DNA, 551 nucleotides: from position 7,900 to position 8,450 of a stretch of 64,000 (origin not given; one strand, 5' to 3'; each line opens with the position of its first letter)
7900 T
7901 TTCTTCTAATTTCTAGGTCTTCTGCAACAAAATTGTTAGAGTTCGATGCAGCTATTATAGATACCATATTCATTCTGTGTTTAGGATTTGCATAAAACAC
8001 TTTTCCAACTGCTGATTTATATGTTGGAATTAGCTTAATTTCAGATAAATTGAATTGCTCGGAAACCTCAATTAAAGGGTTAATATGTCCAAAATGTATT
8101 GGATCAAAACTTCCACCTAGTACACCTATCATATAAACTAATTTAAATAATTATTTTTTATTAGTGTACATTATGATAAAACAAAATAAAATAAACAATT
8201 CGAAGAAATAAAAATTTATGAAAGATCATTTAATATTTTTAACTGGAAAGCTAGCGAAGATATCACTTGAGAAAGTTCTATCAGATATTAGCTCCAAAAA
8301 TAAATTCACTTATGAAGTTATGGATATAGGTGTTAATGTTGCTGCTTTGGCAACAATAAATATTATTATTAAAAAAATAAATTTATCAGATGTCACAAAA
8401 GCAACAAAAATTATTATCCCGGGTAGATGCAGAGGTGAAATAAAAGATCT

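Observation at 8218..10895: Compact H4MPT/methanofuran cofactor-biosynthesis trio next to nadD-rsfS-rlmH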

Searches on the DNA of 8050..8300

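Call 93: search_rna_families(source=window, start=8050, end=8300, threshold=evalue, max_evalue=1)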
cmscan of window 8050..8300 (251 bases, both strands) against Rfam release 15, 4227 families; matches with E-value up to 1: 0.
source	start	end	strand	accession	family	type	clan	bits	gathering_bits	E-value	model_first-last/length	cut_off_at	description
